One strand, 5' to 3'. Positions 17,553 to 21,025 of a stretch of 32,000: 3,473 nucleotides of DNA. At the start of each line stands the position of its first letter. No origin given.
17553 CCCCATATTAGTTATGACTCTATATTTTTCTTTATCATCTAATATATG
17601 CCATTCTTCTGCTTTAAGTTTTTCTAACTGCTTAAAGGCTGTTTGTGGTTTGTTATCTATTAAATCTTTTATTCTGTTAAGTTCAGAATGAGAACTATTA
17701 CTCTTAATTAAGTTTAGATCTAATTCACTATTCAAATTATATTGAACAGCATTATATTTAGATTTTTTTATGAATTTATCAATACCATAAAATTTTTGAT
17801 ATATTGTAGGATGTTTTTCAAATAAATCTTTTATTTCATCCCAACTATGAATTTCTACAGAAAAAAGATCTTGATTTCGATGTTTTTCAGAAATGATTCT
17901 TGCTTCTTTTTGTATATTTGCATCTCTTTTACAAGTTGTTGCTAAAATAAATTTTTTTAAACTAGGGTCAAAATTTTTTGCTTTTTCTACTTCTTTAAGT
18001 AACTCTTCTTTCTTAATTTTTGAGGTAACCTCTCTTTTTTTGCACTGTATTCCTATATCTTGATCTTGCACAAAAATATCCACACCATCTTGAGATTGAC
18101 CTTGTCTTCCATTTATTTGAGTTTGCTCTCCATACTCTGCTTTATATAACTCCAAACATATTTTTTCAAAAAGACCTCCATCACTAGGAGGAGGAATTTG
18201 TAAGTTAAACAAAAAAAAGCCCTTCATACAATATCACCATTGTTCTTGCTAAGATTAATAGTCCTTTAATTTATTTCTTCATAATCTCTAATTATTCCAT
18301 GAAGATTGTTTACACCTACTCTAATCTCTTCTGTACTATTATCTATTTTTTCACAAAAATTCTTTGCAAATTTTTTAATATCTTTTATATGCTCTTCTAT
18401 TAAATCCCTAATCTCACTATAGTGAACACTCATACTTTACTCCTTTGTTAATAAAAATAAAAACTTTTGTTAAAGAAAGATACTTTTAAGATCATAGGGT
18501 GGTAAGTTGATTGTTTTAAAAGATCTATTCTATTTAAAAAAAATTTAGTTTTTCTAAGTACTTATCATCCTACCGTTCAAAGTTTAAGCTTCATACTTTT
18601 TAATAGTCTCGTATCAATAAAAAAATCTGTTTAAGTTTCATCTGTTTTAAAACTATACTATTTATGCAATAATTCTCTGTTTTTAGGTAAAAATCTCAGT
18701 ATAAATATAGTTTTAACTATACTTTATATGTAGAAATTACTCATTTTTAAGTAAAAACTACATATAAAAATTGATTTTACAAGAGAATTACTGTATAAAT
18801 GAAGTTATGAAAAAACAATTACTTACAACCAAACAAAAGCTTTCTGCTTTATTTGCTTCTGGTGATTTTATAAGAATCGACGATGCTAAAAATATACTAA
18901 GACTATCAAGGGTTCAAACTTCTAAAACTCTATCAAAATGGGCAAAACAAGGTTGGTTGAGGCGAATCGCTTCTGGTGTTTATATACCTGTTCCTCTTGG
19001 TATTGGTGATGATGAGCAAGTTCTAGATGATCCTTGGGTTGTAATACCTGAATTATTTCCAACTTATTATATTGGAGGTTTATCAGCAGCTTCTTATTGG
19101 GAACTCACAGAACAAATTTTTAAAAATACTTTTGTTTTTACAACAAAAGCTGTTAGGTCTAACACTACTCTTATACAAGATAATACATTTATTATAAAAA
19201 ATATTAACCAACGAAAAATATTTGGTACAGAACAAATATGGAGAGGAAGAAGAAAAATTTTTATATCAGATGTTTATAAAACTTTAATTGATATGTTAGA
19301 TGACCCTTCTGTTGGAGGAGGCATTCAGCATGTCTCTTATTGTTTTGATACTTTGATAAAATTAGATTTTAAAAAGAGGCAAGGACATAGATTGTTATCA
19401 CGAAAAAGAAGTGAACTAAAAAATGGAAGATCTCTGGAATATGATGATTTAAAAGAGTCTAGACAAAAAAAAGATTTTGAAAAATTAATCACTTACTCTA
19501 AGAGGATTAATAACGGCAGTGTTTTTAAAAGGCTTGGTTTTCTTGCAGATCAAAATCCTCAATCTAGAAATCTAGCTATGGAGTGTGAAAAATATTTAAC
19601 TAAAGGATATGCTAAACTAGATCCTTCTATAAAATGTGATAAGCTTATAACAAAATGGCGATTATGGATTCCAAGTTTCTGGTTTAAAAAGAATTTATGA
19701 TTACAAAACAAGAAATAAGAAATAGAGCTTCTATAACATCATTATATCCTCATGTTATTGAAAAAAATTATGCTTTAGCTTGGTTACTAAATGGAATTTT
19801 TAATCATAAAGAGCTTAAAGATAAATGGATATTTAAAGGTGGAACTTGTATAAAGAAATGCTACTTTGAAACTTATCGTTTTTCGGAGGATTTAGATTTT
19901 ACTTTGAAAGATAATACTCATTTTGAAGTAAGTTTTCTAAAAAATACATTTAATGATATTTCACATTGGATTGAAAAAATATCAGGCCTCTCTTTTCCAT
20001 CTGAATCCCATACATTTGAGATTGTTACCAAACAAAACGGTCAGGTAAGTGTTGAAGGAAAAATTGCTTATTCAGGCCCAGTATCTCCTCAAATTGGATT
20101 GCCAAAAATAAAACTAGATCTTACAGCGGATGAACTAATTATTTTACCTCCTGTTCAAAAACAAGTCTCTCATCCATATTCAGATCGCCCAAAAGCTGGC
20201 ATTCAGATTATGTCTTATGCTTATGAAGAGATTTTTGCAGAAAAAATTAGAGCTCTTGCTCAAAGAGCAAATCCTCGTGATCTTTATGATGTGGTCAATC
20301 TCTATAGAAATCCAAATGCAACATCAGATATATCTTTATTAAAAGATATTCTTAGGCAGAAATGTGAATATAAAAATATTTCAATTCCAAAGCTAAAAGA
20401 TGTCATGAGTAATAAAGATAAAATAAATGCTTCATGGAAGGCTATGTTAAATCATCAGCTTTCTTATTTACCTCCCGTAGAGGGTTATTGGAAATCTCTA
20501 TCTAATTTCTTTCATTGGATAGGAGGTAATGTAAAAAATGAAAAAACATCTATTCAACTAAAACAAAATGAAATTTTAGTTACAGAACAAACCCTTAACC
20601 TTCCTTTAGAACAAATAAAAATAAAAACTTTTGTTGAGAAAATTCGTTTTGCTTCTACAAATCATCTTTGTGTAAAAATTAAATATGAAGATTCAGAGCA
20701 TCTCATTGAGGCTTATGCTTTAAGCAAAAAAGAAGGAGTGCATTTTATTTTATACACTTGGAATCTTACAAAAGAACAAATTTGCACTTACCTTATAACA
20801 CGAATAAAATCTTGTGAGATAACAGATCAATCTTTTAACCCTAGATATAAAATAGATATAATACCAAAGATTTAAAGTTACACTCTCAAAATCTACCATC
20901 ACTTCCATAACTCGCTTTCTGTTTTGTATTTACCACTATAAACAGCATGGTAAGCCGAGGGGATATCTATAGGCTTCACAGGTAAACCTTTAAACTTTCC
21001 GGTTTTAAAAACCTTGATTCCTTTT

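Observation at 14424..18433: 1267-aa Mrr-like / TPR / GreAB-C-like / PIN-like protein with a small upstream partner ORF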

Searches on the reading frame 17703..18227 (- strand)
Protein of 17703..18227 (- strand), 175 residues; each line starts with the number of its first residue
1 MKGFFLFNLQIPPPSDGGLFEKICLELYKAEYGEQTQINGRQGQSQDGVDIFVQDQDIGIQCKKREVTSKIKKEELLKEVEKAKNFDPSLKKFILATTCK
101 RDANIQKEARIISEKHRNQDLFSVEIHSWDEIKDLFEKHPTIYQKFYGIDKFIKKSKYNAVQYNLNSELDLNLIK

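Call 8: search_protein_families(library=pfam, proteins=[window:17703-18227:-], max_evalue=10)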
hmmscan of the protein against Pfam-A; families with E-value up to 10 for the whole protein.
seq(175 aa): 4 families
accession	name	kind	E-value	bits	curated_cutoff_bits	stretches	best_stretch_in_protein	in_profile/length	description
PF04471.18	Mrr_cat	-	0.0004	20.9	21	1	19-106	8-94/115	Restriction endonuclease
PF13156.12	Mrr_cat_2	-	0.067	13.5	22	1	43-108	26-94/127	Restriction endonuclease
PF00763.28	THF_DHG_CYH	-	0.07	13.9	32.8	1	56-95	53-91/115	Tetrahydrofolate dehydrogenase/cyclohydrolase, catalytic domain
PF03700.18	Sorting_nexin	-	0.97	10.4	28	1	40-72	19-54/76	Sorting nexin, N-terminal domain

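Call 35: search_solved_structures(query=A1, max_evalue=10, show_alignments=2)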
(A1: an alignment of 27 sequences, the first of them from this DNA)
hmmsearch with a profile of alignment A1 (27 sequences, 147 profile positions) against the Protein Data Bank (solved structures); distinct sequences matched with E-value up to 10: 2.
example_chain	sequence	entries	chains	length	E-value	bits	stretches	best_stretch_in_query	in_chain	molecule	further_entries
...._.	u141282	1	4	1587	0.029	17.4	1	10-90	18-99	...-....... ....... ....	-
3g74_A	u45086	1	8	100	0.66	13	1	40-99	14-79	Protein of unknown function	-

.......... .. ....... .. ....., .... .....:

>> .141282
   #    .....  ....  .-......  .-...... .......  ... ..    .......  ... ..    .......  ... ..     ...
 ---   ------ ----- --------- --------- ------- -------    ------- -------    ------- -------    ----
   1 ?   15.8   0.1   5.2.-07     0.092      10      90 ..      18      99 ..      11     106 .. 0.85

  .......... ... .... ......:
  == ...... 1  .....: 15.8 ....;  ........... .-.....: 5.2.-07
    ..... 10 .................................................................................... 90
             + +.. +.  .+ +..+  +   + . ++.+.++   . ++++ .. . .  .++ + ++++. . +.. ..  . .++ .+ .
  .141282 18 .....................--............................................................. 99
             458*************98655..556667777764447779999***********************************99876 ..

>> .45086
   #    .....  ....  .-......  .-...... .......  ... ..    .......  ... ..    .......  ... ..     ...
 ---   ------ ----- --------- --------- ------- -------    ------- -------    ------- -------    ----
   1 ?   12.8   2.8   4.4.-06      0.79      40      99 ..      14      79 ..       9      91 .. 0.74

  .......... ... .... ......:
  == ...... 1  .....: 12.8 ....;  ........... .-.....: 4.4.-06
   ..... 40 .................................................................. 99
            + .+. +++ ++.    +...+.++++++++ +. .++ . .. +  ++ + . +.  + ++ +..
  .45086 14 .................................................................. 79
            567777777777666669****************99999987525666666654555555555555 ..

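Call 41: predict_structure(alignment_id=A1)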
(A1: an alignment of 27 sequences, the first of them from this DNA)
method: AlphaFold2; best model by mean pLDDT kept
length: 153 residues; sequences in the alignment: 27
mean_pLDDT: 89.9   pTM: 0.85
mean pLDDT of the five models: 89.9, 89.3, 89.1, 88.7, 86.6
residues with pLDDT >= 90: 121; 70-90: 12; 50-70: 12; < 50: 8
segments of 3 or more residues with pLDDT < 50: 147-153
pLDDT, mean of each block of 10 residues (from residue 1): 84 96 97 73 95 94 94 95 97 96 98 98 96 93 55 46
secondary structure, 60 per line:
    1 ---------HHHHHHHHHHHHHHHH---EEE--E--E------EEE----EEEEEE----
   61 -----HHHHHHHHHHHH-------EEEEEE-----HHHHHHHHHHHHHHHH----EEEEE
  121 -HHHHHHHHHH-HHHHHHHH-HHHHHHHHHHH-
elements in order: H10-25 E29-31 E44-46 E51-56 H66-77 E85-90 H96-111 E116-120 H122-131 H133-140 H142-152

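Call 45: fold_search(model_id=the predicted structure, library=pdb)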
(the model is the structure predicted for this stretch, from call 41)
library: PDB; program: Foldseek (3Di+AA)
matches with E <= 10: 358; with E <= 0.001: 0
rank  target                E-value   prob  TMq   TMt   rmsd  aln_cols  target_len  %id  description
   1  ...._B                1.4e-02  1.00  0.63  0.08   3.6       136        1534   22  Avs4 bound to phage PhiV-1 portal (released 2022-08-03)
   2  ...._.                4.2e-02  0.97  0.52  0.07   7.6       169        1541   20  Avs4 bound to phage PhiV-1 portal (released 2022-08-03)
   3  8him_E                1.6e-01  0.41  0.30  0.23  10.5       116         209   16  A cryo-EM structure of B. oleracea RNA polymerase V elongation complex at 2.73 Angstrom (released 2023-03-22)
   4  7e8r                  1.9e-01  0.75  0.47  0.24   5.5       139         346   14  EcoT38I restriction endonuclease (released 2022-03-02)
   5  7edb_A                2.3e-01  0.82  0.48  0.24   4.6       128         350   16  EcoT38I restriction endonuclease complexed with DNA (released 2022-03-16)
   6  2oys_A                2.4e-01  0.20  0.31  0.24  13.0       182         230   10  Crystal Structure of SP1951 protein from Streptococcus pneumoniae in complex with FMN, Northeast Structural Genomics T (released 2007-03-06)
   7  4m6w_A                2.6e-01  0.44  0.37  0.31   7.7       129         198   11  Crystal structure of the C-terminal segment of FANCM in complex with FAAP24 (released 2013-10-02)
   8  1sqs_A                3.3e-01  0.23  0.36  0.27  13.0       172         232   10  X-Ray Crystal Structure Protein SP1951 of Streptococcus pneumoniae. Northeast Structural Genomics Consortium Target Sp (released 2004-03-30)
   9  9nzh_A                6.5e-01  0.20  0.29  0.32   7.1        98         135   17  Crystal Structure of Amylin-NHO-18 binder complex (released 2025-05-14)
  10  9hjo_A                6.9e-01  0.25  0.32  0.26   7.9       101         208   12  FANCM-FAAP24-dsDNA complex (released 2025-06-11)
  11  6yxx_EA               6.9e-01  0.09  0.20  0.09  10.7       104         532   16  State A of the Trypanosoma brucei mitoribosomal large subunit assembly intermediate (released 2020-10-14)
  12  2y4m_A                7.3e-01  0.47  0.30  0.14   4.1        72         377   17  MANNOSYLGLYCERATE SYNTHASE IN COMPLEX WITH GDP-Mannose (released 2011-02-02)
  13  4bxo_A                7.7e-01  0.18  0.33  0.27   8.8       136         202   11  Architecture and DNA recognition elements of the Fanconi anemia FANCM- FAAP24 complex (released 2013-08-28)
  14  6bzf_H                7.7e-01  0.15  0.25  0.20   8.4       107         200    8  Structure of S. cerevisiae Zip2:Spo16 complex, C2 form (released 2018-02-14)
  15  7edb_B                8.2e-01  0.25  0.46  0.24  10.1       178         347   15  EcoT38I restriction endonuclease complexed with DNA (released 2022-03-16)
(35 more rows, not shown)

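Call 80: search_protein_families(library=pfam, alignment_id=A1, max_evalue=0.01)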
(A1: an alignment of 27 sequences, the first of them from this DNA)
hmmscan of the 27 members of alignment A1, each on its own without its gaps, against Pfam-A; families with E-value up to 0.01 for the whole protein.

A. member 1, seq(153 aa): 1 family
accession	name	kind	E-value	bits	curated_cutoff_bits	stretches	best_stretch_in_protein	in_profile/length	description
PF04471.18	Mrr_cat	-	0.0003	21.3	21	1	12-100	8-95/115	Restriction endonuclease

B. families by the number of members that match (of 27 scanned): 4 families
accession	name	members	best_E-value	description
PF04471.18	Mrr_cat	20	2.5e-07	Restriction endonuclease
PF13156.12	Mrr_cat_2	5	0.00035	Restriction endonuclease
PF21730.2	Vma22_CCDC115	1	0.0056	Vma22/CCDC115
PF09398.16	FOP_dimer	1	0.0066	FOP N terminal dimerisation domain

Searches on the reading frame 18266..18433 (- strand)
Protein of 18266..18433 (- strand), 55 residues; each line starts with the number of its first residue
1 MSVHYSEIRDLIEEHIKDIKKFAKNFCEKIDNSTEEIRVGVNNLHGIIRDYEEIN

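Call 3: search_protein_families(library=pfam, proteins=[window:18266-18433:-], max_evalue=1)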
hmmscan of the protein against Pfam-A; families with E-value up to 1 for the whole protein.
window:18266-18433:- (55 aa): 5 families
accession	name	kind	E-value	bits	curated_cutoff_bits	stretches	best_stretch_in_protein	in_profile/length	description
PF24005.1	DUF7320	-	0.042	14.3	27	1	12-42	9-39/78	Domain of unknown function (DUF7320)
PF00616.24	RasGAP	-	0.079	13.3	28.3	1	6-41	99-134/207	GTPase-activator protein for Ras-like GTPase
PF24406.1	nSTAND_NTPase4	-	0.081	13.5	27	1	17-35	6-24/58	Novel STAND NTPase 4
PF20400.3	BAR_4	-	0.084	13.1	27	1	6-50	38-82/192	BAR-like domain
PF23626.1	CCD_aECM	-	0.088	13.2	27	1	15-31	16-32/54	aECM cysteine-cradle domain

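Call 4: search_protein_families(library=padloc, proteins=[window:18266-18433:-], max_evalue=1)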
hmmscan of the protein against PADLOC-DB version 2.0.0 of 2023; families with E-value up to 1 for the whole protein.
window:18266-18433:- (55 aa): 1 family
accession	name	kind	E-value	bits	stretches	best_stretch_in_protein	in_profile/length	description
PDLC04150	HEC-05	-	0.0063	13.4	1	14-51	302-340/583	-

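Call 5: search_protein_families(library=ncbifam, proteins=[window:18266-18433:-], max_evalue=1)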
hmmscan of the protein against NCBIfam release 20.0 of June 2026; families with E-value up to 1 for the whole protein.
window:18266-18433:- (55 aa): 1 family
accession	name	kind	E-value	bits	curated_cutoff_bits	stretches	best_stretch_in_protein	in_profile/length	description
TIGR04372.1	glycosyl_04372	domain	0.013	14.9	45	1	5-50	143-188/207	TIGR04372 family glycosyltransferase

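Call 50: find_homologous_proteins(query=window:18269-18433:-, max_evalue=10)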
Query seq(55 aa) (55 aa): 1 proteins with E <= 10 among 1 candidates.
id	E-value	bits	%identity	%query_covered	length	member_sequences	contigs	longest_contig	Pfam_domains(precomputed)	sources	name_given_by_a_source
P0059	2.2e-28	114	100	100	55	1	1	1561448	-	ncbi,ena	-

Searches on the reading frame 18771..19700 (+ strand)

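Call 3: search_protein_families(library=pfam, proteins=[window:18771-19700:+], max_evalue=1)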
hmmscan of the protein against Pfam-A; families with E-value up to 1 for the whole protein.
window:18771-19700:+ (309 aa): 2 families
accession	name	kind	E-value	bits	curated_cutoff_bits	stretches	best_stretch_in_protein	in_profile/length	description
PF13338.12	AbiEi_4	-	3.7e-06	27.4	25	1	22-73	1-48/49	Transcriptional regulator, AbiEi antitoxin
PF13545.12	HTH_Crp_2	-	0.023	15.1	27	1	42-72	31-61/70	Crp-like helix-turn-helix domain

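Call 4: search_protein_families(library=padloc, proteins=[window:18771-19700:+], max_evalue=1)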
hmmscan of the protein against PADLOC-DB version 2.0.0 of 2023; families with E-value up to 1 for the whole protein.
window:18771-19700:+ (309 aa): 26 families (the best 25 are shown)
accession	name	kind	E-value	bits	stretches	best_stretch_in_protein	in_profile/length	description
PDLC02271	AbiEi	-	2e-100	333.4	2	15-208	4-196/263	AbiEi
PDLC02267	AbiEi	-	5.6e-47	158.3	2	25-202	11-177/252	AbiEi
PDLC02276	AbiEi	-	1.3e-20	72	2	32-189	16-170/270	AbiEi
PDLC02269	AbiEi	-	7.6e-18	62.7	2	34-201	13-169/251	AbiEi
PDLC02266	AbiEi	-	7.4e-16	56.3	2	34-197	18-181/258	AbiEi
PDLC02287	AbiEi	-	1.5e-13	48.9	2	34-202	13-170/253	AbiEi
PDLC02270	AbiEi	-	4.2e-13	47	2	26-202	5-186/265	AbiEi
PDLC02282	AbiEi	-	3.8e-11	40.8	2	34-196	18-180/260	AbiEi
PDLC02275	AbiEi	-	1.7e-10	39.3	1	50-176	24-139/184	AbiEi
PDLC02272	AbiEi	-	5.9e-08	30.8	1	49-190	28-161/200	AbiEi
PDLC02241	AbiEi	-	8.1e-08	30.3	1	41-176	19-145/199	AbiEi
PDLC02225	AbiEi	-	1.1e-07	29.8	1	20-177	6-146/198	AbiEi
PDLC02237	AbiEi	-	1.9e-07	28.9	2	159-193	175-209/285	AbiEi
PDLC02265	AbiEi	-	1.1e-06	26.6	1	20-176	3-148/198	AbiEi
PDLC02226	AbiEi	-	1.4e-06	26.3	2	46-72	30-56/202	AbiEi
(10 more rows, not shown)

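Call 5: search_protein_families(library=ncbifam, proteins=[window:18771-19700:+], max_evalue=1)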
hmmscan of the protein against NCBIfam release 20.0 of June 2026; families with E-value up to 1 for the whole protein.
window:18771-19700:+ (309 aa): 1 family
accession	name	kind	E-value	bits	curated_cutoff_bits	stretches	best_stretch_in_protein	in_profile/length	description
NF047376.1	TAA_AbiEi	equivalog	0.028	14.1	150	1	41-72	28-60/172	type IV toxin-antitoxin system AbiEi family antitoxin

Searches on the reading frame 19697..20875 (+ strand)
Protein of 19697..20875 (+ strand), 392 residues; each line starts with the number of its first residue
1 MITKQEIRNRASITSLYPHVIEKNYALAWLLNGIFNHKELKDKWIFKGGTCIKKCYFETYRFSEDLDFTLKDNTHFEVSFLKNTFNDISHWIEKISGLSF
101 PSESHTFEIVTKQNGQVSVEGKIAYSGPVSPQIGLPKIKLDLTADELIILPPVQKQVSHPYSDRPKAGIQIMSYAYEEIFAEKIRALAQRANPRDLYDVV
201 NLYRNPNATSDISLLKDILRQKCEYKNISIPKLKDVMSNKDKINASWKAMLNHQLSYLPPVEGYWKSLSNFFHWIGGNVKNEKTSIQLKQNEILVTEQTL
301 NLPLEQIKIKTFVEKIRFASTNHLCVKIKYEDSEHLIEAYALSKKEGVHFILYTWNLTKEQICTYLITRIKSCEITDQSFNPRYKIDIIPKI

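Call 3: search_protein_families(library=pfam, proteins=[window:19697-20875:+], max_evalue=1)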
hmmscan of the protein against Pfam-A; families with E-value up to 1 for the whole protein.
window:19697-20875:+ (392 aa): 1 family
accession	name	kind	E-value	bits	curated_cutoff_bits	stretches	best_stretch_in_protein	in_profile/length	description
PF08843.17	AbiEii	-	2.3e-38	132.9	22.5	1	29-260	1-229/238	Nucleotidyl transferase AbiEii toxin, Type IV TA system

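Call 4: search_protein_families(library=padloc, proteins=[window:19697-20875:+], max_evalue=1)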
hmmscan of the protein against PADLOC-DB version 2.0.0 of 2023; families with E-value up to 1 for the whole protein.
window:19697-20875:+ (392 aa): 35 families (the best 25 are shown)
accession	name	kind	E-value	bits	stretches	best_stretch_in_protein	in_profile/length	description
PDLC02317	AbiEii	-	3.2e-161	534.7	1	1-391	1-390/396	AbiEii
PDLC02304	AbiEii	-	8.5e-72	240.2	1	1-272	1-255/260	AbiEii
PDLC02323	AbiEii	-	2.8e-30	103.7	1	1-272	1-247/248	AbiEii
PDLC02321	AbiEii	-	1.3e-21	75.5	2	18-93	19-92/296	AbiEii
PDLC02305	AbiEii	-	4.7e-21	73.3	1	2-218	3-204/306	AbiEii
PDLC02294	AbiEii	-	7.4e-21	73.1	1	1-226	1-207/260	AbiEii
PDLC02288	AbiEii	-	1.1e-20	71.7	1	4-282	14-280/294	AbiEii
PDLC02292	AbiEii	-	1.5e-17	62.3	2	7-98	14-94/283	AbiEii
PDLC02289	AbiEii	-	3.6e-17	60.8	1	7-227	18-242/309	AbiEii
PDLC02297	AbiEii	-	8.4e-17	59.5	1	4-192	5-195/307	AbiEii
PDLC02296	AbiEii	-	2.5e-16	57.7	1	20-220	23-214/282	AbiEii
PDLC02318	AbiEii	-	3.6e-16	57.4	1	27-206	26-187/280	AbiEii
PDLC02306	AbiEii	-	3.6e-15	54.3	1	26-273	23-276/280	AbiEii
PDLC02291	AbiEii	-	3.6e-13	47.5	1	4-233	20-228/310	AbiEii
PDLC02293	AbiEii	-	4.6e-13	47.3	1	37-240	35-229/270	AbiEii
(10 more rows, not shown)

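Call 5: search_protein_families(library=ncbifam, proteins=[window:19697-20875:+], max_evalue=1)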
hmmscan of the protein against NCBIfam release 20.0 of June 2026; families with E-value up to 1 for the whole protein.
window:19697-20875:+ (392 aa): 0 families
